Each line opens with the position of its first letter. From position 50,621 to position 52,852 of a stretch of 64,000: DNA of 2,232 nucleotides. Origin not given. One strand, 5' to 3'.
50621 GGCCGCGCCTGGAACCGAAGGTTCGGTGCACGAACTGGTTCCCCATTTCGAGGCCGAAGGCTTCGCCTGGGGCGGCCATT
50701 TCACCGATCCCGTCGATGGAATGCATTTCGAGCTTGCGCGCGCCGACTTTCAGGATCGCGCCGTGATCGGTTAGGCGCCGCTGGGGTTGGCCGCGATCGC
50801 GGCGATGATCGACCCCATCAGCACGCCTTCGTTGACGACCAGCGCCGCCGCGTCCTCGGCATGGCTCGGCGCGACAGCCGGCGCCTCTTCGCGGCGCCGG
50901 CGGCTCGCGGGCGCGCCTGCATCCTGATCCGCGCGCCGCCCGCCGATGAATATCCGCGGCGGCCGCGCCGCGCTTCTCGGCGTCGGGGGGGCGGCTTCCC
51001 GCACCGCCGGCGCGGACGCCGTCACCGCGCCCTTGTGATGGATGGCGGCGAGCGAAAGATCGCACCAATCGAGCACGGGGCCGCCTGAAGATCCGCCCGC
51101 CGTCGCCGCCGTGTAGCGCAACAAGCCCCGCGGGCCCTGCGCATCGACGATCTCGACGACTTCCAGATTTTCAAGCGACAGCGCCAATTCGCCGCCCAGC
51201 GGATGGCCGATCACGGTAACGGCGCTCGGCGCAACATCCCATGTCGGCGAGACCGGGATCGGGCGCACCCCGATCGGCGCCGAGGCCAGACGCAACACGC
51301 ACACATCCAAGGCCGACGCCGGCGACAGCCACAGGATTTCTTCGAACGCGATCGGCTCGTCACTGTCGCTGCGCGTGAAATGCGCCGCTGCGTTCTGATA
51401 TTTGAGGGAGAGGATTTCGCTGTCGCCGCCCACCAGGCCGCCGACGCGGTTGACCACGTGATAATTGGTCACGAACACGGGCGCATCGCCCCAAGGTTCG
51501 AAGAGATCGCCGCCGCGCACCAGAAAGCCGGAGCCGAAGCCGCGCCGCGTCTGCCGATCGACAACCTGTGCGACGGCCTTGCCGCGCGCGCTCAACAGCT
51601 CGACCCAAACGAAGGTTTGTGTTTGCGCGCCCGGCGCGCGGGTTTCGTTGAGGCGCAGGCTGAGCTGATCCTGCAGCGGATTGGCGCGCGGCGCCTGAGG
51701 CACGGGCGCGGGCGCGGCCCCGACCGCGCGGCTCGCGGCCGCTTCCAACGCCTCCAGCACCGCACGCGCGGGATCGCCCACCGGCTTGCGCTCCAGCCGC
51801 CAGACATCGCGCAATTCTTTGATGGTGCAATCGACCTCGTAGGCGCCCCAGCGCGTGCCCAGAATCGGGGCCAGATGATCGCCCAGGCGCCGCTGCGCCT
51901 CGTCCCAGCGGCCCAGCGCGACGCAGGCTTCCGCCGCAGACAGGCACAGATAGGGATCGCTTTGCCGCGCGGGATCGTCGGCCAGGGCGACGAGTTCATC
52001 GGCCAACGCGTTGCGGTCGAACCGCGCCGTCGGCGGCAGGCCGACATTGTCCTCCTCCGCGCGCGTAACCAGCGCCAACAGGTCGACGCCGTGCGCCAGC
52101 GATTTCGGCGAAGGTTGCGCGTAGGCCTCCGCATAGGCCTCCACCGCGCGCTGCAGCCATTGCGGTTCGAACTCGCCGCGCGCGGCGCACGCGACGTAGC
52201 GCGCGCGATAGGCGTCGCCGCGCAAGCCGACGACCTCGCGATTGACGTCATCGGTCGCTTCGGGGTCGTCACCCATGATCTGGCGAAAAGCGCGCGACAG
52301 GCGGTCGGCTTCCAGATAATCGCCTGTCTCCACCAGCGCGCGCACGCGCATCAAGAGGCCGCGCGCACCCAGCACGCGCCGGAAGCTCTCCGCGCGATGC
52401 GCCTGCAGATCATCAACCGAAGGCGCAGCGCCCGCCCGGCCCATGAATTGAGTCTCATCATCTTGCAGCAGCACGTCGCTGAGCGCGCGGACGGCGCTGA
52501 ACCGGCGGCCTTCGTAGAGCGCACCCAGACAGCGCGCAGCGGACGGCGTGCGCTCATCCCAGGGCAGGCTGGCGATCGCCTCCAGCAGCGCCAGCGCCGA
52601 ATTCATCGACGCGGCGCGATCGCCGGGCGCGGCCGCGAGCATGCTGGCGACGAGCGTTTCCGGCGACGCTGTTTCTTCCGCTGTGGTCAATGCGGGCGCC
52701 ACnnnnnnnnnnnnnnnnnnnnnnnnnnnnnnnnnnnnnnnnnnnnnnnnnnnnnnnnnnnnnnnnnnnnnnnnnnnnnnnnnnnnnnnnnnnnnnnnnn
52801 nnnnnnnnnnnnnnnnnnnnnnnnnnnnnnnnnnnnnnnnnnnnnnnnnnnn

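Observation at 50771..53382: Exported protein translationally coupled to a cytoplasmic helical-repeat + trypsin-like protease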

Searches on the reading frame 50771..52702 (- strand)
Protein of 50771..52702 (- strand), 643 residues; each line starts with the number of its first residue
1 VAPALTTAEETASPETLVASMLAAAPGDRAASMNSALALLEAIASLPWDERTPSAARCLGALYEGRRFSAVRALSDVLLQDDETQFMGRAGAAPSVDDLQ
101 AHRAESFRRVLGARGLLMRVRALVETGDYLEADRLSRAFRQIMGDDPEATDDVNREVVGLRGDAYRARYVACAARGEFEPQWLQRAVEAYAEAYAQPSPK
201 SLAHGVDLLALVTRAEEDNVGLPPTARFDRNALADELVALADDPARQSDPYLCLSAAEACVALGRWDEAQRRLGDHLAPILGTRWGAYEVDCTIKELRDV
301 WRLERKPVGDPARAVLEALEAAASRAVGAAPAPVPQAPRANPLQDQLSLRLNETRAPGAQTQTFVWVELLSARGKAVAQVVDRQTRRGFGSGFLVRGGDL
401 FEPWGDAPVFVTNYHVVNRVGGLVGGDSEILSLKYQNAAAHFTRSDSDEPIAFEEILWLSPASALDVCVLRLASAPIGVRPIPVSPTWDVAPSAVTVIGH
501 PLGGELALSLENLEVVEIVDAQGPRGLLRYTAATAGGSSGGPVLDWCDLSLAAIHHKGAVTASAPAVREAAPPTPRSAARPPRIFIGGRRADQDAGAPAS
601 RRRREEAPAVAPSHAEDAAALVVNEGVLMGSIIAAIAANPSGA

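Call 3: search_protein_families(library=pfam, proteins=[window:50771-52702:-], max_evalue=0.1)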
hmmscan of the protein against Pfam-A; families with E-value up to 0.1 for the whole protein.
window:50771-52702:- (643 aa): 4 families
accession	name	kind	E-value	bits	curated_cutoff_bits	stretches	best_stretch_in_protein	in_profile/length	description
PF13365.12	Trypsin_2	-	5.1e-16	60.1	27.6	1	390-549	1-139/144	Trypsin-like peptidase domain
PF20308.4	TPR-S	-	0.018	16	27.6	1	126-210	31-100/102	Tetratricopeptide Repeats-Sensor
PF07721.20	TPR_4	-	0.042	14.9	27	1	251-273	2-24/26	Tetratricopeptide repeat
PF13176.12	TPR_7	-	0.059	13.9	27.9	0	253-277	2-26/36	Tetratricopeptide repeat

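Call 4: search_protein_families(library=padloc, proteins=[window:50771-52702:-], max_evalue=0.1)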
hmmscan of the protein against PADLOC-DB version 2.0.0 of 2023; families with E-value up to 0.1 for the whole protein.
window:50771-52702:- (643 aa): 3 families
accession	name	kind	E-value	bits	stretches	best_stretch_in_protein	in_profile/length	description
PDLC02960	RT-Protease_XI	-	0.00011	19.3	1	380-560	340-488/506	single gene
PDLC02959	RT-Protease_XI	-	0.00078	16.5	1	380-561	342-490/510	single gene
PDLC05022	PDC-S45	-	0.022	11.7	0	383-472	32-115/293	-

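Call 5: search_protein_families(library=ncbifam, proteins=[window:50771-52702:-], max_evalue=0.1)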
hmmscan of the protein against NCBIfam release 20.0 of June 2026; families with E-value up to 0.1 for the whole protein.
window:50771-52702:- (643 aa): 0 families

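Call 7: find_homologous_proteins(query=window:50771-52702:-)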
Query window:50771-52702:- (643 aa): 5 proteins with E <= 0.001 among 8000 candidates.
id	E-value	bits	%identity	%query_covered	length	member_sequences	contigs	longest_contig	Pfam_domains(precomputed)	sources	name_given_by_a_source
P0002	0.0e+0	1364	100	97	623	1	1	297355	PF13365.13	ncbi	-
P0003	4.1e-36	143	31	84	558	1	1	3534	PF13365.13,PF13281.13,PF20308.5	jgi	jgi:hypothetical protein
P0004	1.4e-23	102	31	68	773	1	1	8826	PF13365.13,PF09374.16,PF13281.13,PF05838.18,PF20308.5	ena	-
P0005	6.0e-22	96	28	62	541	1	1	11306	PF13365.13,PF20308.5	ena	-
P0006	1.0e-21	96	30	78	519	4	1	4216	PF13365.13,PF13281.13,PF20308.5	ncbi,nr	ncbi:MAG: DUF4071 domain-containing protein [Alphaproteobacteria bacterium]|nr:DUF4071 domain-contai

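Call 10: find_encoding_contigs(protein=P0003, flank=10000, max_places=3)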
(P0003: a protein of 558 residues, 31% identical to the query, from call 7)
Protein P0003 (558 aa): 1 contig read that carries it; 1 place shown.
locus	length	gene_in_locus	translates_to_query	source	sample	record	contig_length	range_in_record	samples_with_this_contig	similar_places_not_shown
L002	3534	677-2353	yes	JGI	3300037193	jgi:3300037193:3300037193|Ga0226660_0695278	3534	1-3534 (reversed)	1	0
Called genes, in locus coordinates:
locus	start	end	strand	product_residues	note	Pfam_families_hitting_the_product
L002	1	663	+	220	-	?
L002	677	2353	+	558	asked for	PF13281:MAP3K_TRAF_bd (weak), PF20308:TPR-S, PF13365:Trypsin_2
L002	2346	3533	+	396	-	?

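Call 11: find_encoding_contigs(protein=P0004, flank=10000, max_places=3)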
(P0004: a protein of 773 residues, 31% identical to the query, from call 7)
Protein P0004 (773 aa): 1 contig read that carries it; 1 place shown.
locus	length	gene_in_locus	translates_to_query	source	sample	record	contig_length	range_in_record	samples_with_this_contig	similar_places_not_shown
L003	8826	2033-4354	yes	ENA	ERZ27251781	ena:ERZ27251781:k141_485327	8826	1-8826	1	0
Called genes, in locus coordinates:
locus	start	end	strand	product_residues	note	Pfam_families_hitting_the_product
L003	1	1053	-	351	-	?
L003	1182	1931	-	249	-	-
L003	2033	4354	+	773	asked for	PF05838:Glyco_hydro_108, PF09374:PG_binding_3, PF13281:MAP3K_TRAF_bd (weak), PF20308:TPR-S, PF13365:Trypsin_2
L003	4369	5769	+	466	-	PF13676:TIR_2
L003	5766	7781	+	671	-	PF20703:nSTAND1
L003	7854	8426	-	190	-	-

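Call 12: find_encoding_contigs(protein=P0005, flank=10000, max_places=3)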
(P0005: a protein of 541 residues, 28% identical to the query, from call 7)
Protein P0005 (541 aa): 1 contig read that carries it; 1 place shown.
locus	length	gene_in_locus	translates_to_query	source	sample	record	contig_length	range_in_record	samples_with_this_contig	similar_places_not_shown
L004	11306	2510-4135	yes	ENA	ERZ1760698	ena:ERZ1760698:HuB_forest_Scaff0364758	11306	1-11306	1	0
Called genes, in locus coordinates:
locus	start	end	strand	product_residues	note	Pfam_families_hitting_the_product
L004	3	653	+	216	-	?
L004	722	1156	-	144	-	PF00908:dTDP_sugar_isom, PF14667:Polysacc_synt_C (faint)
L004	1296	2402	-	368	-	PF13641:Glyco_tranf_2_3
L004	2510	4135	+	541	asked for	PF20308:TPR-S, PF13365:Trypsin_2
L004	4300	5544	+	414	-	PF22778:VCPO_2nd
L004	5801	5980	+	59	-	-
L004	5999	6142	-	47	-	-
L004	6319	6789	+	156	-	PF19853:DUF6328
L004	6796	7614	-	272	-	-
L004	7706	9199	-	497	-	PF02541:Ppx-GppA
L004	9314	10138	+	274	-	PF00561:Abhydrolase_1, PF12146:Hydrolase_4, PF12697:Abhydrolase_6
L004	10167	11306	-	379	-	?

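Call 13: find_encoding_contigs(protein=P0006, flank=10000, max_places=3)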
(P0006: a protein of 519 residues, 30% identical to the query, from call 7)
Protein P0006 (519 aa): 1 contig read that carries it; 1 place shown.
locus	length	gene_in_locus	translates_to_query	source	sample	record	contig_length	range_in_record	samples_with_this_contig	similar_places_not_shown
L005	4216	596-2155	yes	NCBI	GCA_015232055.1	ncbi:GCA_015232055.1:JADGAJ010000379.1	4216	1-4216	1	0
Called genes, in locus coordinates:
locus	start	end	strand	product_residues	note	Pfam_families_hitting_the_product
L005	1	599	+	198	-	?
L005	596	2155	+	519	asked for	PF13281:MAP3K_TRAF_bd (weak), PF20308:TPR-S, PF13365:Trypsin_2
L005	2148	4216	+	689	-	PF13676:TIR_2, PF13424:TPR_12, PF24885:TPR_NPHP3 (faint), PF13374:TPR_10, PF13424:TPR_12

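Call 17: find_encoding_contigs(protein=P0002, flank=10000, max_places=3)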
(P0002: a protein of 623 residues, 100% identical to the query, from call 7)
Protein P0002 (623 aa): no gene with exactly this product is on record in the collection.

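Call 55: search_protein_families(library=phrogs, proteins=[window:50771-52702:-], max_evalue=0.01)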
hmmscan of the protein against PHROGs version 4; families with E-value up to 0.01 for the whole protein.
window:50771-52702:- (643 aa): 0 families

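Call 72: search_protein_families(library=pfam, proteins=[L002:1-663:+, L002:2346-3533:+, L003:1182-1931:-, L003:1-1053:-, L003:7854-8426:-], max_evalue=0.01)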
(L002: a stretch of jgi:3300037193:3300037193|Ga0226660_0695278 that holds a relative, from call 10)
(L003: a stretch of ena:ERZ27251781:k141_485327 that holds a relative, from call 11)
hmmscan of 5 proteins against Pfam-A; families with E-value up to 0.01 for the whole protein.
L002:1-663:+ (220 aa): 1 family
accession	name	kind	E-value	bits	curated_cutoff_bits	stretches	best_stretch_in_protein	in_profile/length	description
PF12697.13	Abhydrolase_6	-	1.2e-06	29.8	26.3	1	36-202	11-167/217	Alpha/beta hydrolase family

L002:2346-3533:+ (396 aa): 2 families
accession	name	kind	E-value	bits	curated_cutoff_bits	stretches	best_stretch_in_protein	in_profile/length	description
PF20308.4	TPR-S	-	1e-09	39.3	27.6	1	220-346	1-100/102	Tetratricopeptide Repeats-Sensor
PF13432.12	TPR_16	-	0.0091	16.9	32.7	1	211-252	3-44/65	Tetratricopeptide repeat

L003:1182-1931:- (249 aa): 0 families

L003:1-1053:- (351 aa): 1 family
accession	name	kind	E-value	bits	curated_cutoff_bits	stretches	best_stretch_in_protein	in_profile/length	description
PF20308.4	TPR-S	-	9.8e-11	42.6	27.6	1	215-340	2-100/102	Tetratricopeptide Repeats-Sensor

L003:7854-8426:- (190 aa): 0 families

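Call 85: search_dna_similar(query=window:50771-52702:-, collection=plasmids, mode=protein, max_evalue=1e-8)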
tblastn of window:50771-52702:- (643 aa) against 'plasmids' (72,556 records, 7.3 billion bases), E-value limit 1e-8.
Records with a match: 6; places in all: 6; records where one place covers at least 80% of the query: 0.
Best place of each record, by identity: <60% 6.
By first word of the organism name: Sinorhizobium 3; Agrobacterium 2; Rhizobium 1.
By predicted mobility (MOB-suite, as given by PLSDB): non-mobilizable 3; conjugative 3.
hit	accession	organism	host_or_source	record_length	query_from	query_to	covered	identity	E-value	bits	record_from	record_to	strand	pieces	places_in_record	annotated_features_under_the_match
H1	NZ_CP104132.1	Sinorhizobium sp. K101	Phaseolus vulgaris,cell ...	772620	183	559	59%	31.6%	7e-25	118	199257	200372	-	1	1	serine protease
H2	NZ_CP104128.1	Sinorhizobium sp. M103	Phaseolus vulgaris,cell ...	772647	183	559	59%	31.6%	7e-25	118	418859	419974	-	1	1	serine protease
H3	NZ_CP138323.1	Agrobacterium fabrum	Blueberry,Crown gall tissues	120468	183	558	58%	30.1%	5e-22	109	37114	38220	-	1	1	serine protease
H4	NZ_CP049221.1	Agrobacterium tumefaciens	Clematis,cell culture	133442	183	562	59%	29.0%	1e-16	92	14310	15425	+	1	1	serine protease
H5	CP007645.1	Rhizobium etli bv. phaseoli str. IE4803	Phaseolus vulgaris,whole organism,nodule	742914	183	558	58%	29.3%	1e-13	83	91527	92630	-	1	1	peptidase cysteine/serine trypsin-like domain-containing protein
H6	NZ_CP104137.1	Sinorhizobium sp. C101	Phaseolus vulgaris,cell ...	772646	362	559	31%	38.5%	2e-19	101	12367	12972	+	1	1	serine protease | tetratricopeptide repeat-containing protein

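Call 86: get_annotated_region(hit=H1, flank=6000)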
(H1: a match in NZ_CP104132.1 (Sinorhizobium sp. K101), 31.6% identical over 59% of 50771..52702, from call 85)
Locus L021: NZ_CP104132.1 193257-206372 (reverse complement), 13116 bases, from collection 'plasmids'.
description: Sinorhizobium sp. K101 plasmid pK101b, complete sequence
organism: Sinorhizobium sp. K101 (NCBI taxid 2976820)
taxonomy: Bacteria; Pseudomonadota; Alphaproteobacteria; Hyphomicrobiales; Rhizobiaceae; Sinorhizobium; Sinorhizobium sp. K101
host: -; source: Phaseolus vulgaris,cell culture,Phaseolus vulgaris nodule,nodule from plant grown in inoculum free soil; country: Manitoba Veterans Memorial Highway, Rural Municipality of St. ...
typing (MOB-suite, as given by PLSDB): non-mobilizable
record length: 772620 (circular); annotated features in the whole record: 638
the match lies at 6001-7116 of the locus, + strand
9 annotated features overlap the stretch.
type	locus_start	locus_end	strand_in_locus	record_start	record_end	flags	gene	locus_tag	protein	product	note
CDS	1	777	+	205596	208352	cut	-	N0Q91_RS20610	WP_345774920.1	toll/interleukin-1 receptor domain-containing protein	-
CDS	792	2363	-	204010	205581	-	-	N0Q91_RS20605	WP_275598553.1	autotransporter outer membrane beta-barrel domain-containing protein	-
CDS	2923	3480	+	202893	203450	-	-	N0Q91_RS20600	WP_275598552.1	hypothetical protein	-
CDS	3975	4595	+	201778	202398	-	-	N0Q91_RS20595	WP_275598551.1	glycosyl hydrolase 108 family protein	-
CDS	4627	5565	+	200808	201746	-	-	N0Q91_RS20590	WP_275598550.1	hypothetical protein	-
CDS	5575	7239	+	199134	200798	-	-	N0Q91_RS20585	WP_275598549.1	serine protease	GO:0006508 - proteolysis [Evidence IEA]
CDS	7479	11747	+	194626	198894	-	-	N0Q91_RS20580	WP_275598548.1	TIR domain-containing protein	GO:0007165 - signal transduction [Evidence IEA]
CDS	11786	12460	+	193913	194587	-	-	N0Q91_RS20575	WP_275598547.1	hypothetical protein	-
CDS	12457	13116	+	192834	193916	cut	-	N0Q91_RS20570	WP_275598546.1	DUF6531 domain-containing protein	-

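Call 87: get_annotated_region(hit=H3, flank=6000)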
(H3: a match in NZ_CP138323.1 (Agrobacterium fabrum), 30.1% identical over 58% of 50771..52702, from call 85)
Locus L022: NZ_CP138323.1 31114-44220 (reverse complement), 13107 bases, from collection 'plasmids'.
description: Agrobacterium fabrum strain L-11 plasmid pAtl-11c, complete sequence
organism: Agrobacterium fabrum (NCBI taxid 1176649)
taxonomy: Bacteria; Pseudomonadota; Alphaproteobacteria; Hyphomicrobiales; Rhizobiaceae; Agrobacterium; Agrobacterium fabrum
host: -; source: Blueberry,Crown gall tissues; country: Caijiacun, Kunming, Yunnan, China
typing (MOB-suite, as given by PLSDB): conjugative; replicon rep_cluster_592; relaxase MOBQ; mating-pair formation MPF_T
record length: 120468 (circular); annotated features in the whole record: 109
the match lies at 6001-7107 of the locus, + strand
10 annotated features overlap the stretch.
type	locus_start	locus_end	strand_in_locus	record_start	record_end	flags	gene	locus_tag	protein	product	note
CDS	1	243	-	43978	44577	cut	-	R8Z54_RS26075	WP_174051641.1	hypothetical protein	-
CDS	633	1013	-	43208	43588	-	-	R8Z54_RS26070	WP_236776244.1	hypothetical protein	-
CDS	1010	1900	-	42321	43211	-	-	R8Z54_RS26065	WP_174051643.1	hypothetical protein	-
CDS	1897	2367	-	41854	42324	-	-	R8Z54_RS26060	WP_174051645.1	hypothetical protein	-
CDS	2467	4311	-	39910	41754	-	-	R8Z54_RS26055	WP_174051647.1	ParB N-terminal domain-containing protein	-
CDS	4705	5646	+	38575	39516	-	-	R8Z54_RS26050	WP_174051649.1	hypothetical protein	-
CDS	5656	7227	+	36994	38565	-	-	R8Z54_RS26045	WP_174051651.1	serine protease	GO:0006508 - proteolysis [Evidence IEA]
CDS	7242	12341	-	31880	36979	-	-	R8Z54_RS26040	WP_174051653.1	DEAD/DEAH box helicase family protein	-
CDS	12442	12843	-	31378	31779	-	-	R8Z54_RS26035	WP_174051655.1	DUF3085 domain-containing protein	-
CDS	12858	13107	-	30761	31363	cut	-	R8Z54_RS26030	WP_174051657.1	DUF1419 domain-containing protein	-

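Call 96: predict_structure(alignment_id=A4)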
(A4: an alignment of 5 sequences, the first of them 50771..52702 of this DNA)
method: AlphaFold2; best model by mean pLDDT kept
length: 643 residues; sequences in the alignment: 5
mean_pLDDT: 68.6   pTM: 0.48
mean pLDDT of the five models: 68.6, 67.3, 65.4, 63.1, 56.2
residues with pLDDT >= 90: 82; 70-90: 280; 50-70: 154; < 50: 127
segments of 3 or more residues with pLDDT < 50: 1-6, 25-30, 328-364, 533-537, 559-621
pLDDT, mean of each block of 10 residues (from residue 1): 43 77 54 66 79 81 73 72 62 61 75 82 73 81 62 83 82 70 90 79 87 85 78 91 77 84 87 81 61 67 59 72 56 27 35 33 53 83 86 93 94 90 54 89 78 94 88 89 74 70 54 65 68 55 79 70 29 30 31 34 29 28 75 89 60
secondary structure, 60 per line:
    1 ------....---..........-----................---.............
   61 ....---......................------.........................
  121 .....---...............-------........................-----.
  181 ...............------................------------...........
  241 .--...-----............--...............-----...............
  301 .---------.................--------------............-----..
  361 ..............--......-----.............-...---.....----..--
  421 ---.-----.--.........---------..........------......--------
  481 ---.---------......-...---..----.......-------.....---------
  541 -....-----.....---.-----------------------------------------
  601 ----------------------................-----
elements in order: H7-10 H14-23 H29-44 H48-64 H68-89 H96-125 H129-143 H151-174 H180-195 H202-217 H230-241 H252-263 H266-280 H286-301 H311-327 H342-353 H359-374 E377-382 E388-396 H397-400 E408-412 E438-441 E451-460 E467-472 E494-499 E513-519 E527-531 E542-545 E551-555 E623-628 H629-638
